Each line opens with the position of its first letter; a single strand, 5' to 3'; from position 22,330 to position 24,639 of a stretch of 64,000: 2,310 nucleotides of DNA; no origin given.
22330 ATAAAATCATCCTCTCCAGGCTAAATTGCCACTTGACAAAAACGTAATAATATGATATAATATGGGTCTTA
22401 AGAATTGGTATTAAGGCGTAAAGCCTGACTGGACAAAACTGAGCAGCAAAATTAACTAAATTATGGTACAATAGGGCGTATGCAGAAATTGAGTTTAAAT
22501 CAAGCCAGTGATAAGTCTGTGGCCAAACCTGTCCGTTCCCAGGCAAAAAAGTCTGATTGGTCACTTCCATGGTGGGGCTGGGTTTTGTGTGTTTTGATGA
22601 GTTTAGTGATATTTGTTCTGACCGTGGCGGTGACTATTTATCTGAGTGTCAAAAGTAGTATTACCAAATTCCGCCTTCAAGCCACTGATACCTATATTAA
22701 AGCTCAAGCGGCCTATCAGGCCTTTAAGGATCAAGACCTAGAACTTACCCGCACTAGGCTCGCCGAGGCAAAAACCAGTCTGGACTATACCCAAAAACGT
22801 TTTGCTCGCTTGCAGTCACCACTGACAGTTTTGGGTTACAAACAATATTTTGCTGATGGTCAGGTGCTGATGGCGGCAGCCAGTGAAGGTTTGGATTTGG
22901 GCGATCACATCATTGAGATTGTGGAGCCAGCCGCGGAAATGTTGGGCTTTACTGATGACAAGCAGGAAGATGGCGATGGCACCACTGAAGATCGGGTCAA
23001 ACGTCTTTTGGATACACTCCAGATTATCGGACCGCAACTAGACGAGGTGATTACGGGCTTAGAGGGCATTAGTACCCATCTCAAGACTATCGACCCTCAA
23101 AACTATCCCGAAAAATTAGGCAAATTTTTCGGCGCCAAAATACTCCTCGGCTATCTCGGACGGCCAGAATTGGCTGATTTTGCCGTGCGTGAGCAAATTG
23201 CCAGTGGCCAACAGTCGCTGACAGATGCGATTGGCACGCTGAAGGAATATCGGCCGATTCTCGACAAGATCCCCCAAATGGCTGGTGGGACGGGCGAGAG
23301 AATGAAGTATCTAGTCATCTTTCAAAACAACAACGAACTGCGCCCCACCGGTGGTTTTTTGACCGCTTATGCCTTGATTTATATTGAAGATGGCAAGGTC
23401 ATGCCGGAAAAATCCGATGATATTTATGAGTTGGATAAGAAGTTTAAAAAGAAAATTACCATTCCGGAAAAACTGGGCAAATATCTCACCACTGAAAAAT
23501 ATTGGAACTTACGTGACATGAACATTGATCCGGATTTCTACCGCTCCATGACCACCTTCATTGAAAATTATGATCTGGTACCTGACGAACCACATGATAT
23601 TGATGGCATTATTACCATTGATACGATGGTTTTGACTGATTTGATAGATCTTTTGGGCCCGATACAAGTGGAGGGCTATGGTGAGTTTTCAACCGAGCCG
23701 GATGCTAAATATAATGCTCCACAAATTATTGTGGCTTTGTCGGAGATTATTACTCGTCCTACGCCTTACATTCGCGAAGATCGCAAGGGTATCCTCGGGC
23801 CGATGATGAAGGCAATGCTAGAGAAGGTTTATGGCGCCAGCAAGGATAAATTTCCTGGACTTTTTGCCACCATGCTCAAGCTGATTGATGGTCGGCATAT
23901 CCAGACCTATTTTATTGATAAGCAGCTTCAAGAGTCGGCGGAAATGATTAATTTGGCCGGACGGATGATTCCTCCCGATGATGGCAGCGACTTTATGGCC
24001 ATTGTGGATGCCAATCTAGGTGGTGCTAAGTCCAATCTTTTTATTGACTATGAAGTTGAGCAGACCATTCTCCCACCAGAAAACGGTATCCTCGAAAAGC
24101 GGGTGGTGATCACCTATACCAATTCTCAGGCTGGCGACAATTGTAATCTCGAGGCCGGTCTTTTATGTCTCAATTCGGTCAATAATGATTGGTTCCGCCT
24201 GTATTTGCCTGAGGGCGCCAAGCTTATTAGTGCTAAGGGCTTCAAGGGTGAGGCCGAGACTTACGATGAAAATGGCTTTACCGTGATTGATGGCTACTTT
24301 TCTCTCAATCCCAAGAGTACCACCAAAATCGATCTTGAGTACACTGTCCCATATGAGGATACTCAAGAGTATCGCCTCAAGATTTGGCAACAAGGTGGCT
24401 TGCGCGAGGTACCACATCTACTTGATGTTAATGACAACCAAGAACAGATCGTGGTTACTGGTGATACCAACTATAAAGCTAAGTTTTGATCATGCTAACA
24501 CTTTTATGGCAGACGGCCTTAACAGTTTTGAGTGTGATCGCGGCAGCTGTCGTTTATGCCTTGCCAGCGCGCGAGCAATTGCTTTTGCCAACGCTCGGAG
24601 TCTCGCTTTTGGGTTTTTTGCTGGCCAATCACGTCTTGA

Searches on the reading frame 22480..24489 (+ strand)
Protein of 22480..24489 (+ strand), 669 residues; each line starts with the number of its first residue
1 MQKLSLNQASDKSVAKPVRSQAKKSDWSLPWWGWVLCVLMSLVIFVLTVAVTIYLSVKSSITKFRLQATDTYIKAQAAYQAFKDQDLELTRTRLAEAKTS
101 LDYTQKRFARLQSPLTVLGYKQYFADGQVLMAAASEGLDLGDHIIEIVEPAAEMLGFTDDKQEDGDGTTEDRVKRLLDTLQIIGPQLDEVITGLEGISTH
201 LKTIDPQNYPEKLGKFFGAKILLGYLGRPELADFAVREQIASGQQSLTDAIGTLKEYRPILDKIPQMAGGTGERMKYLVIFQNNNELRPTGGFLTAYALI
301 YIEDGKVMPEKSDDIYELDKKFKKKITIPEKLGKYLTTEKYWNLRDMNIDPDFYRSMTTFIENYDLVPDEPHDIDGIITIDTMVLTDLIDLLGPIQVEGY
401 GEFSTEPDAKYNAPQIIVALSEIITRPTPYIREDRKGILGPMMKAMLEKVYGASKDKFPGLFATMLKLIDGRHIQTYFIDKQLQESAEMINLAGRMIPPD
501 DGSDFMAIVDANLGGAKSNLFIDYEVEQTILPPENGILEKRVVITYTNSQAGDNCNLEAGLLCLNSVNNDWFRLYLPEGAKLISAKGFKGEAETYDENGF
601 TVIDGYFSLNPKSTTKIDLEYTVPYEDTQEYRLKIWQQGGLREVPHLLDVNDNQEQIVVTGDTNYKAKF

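Call 14: find_encoding_contigs(protein=window:22480-24489:+, flank=10000, max_places=6)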
Protein window:22480-24489:+ (669 aa): no gene with exactly this product is on record in the collection.

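Call 15: search_protein_families(library=pfam, proteins=[window:22480-24489:+])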
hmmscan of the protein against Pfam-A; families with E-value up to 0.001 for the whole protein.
window:22480-24489:+ (669 aa): 1 family
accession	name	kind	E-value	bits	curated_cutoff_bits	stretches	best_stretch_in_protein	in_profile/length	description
PF13196.11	DUF4012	-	7.1e-22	78.9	28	1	276-402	5-128/144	Protein of unknown function (DUF4012)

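Call 38: find_homologous_proteins(query=window:22480-24489:+, max_evalue=1e-40)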
Query window:22480-24489:+ (669 aa): 908 proteins with E <= 1e-40 among 8000 candidates; the best 120 are listed.
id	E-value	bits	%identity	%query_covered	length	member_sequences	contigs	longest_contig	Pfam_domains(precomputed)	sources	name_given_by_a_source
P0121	0.0e+0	1506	99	100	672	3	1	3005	PF13196.12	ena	-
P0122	0.0e+0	1149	75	100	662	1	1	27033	PF13196.12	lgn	-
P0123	0.0e+0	1147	76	100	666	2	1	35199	PF13196.12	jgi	-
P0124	0.0e+0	1069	69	100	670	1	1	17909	PF13196.12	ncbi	-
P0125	1.0e-293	994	65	100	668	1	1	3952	PF13196.12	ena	-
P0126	1.5e-285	967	65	97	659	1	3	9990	PF13196.12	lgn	-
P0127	1.7e-284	964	64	97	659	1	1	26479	PF13196.12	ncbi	-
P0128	4.6e-281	952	64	97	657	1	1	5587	PF13196.12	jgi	-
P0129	5.2e-267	906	60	99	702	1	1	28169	PF13196.12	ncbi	-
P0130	2.2e-266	904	61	97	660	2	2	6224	PF13196.12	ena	-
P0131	1.1e-265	901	61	96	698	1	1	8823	PF13196.12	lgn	-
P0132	1.4e-265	901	60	99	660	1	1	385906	PF13196.12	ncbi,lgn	-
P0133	1.9e-265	901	61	97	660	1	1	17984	PF13196.12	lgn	-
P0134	7.1e-265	899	60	96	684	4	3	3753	PF13196.12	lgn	-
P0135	1.8e-262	891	61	97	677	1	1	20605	PF13196.12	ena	-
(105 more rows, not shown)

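Call 39: find_encoding_contigs(protein=P0121, flank=3000, max_places=3)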
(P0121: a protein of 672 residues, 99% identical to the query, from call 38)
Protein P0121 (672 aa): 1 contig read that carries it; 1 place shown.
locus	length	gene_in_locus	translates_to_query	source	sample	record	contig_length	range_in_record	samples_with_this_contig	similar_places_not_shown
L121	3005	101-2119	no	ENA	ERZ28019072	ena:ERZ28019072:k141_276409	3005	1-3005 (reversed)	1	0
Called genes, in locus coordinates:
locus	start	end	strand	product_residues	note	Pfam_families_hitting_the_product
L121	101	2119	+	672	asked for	PF13196:DUF4012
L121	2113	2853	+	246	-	-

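Call 40: find_encoding_contigs(protein=P0122, flank=10000, max_places=2)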
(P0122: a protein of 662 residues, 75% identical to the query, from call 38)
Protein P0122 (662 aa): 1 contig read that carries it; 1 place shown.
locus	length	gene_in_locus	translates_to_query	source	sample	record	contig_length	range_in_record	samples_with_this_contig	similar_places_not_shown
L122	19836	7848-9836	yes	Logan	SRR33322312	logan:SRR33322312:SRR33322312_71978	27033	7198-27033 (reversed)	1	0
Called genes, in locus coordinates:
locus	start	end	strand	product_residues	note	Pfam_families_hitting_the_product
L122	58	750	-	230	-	PF13328:HD_4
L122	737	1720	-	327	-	PF25084:LbH_EIF2B (weak)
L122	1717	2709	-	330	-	PF01933:CofD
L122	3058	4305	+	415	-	PF00275:EPSP_synthase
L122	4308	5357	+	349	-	PF00953:Glycos_transf_4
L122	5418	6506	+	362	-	PF01098:FTSW_RODA_SPOVE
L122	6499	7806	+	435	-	PF03033:Glyco_transf_28, PF04101:Glyco_tran_28_C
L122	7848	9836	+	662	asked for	PF13196:DUF4012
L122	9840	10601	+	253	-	-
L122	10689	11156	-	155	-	PF18050:Cyclophil_like2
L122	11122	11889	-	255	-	PF07486:Hydrolase_2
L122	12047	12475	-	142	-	PF00520:Ion_trans (weak), PF07885:Ion_trans_2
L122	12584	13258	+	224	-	-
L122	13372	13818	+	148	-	-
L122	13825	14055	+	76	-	PF26273:Gly_zipper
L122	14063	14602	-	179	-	-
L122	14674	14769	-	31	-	-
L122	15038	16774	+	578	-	PF00664:ABC_membrane, PF00005:ABC_tran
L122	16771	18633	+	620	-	PF00664:ABC_membrane, PF00005:ABC_tran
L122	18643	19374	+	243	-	-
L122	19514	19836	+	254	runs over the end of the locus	-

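Call 41: find_encoding_contigs(protein=P0123, flank=10000, max_places=2)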
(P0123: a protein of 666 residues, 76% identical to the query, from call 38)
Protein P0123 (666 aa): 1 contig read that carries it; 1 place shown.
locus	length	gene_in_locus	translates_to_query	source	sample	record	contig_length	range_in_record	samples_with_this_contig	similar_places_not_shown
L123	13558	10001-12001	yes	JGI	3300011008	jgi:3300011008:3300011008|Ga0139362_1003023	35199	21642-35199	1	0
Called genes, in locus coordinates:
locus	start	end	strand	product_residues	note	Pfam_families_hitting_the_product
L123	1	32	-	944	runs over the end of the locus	-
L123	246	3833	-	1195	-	-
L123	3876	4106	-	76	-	-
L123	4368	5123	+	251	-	-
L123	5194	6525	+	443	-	PF00275:EPSP_synthase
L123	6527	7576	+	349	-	PF00953:Glycos_transf_4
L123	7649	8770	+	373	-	PF01098:FTSW_RODA_SPOVE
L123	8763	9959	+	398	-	PF03033:Glyco_transf_28, PF04101:Glyco_tran_28_C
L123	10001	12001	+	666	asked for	PF13196:DUF4012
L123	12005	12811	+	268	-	-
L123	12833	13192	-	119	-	PF18050:Cyclophil_like2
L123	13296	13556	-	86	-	?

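Call 42: find_encoding_contigs(protein=P0124, flank=10000, max_places=2)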
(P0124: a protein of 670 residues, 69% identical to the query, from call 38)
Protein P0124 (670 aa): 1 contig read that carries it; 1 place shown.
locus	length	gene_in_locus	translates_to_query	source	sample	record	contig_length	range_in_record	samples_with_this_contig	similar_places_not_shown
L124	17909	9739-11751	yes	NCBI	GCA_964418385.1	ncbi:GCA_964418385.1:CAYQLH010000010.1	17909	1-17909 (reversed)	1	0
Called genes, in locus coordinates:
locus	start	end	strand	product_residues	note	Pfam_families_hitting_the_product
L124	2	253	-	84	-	?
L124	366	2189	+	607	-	PF10110:GPDPase_memb, PF03009:GDPD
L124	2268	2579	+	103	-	PF00829:Ribosomal_L21p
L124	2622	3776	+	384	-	PF01170:UPF0020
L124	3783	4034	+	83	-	PF01016:Ribosomal_L27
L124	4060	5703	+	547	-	-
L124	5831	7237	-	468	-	PF00091:Tubulin, PF12327:FtsZ_C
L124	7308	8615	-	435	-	PF02491:SHS2_FTSA, PF06723:MreB_Mbl (weak), PF14450:FtsA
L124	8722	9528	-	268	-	-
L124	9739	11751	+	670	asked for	PF13196:DUF4012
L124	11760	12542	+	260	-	-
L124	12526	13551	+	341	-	-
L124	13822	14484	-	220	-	PF00300:His_Phos_1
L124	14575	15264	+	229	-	PF14267:DUF4357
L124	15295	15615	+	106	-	-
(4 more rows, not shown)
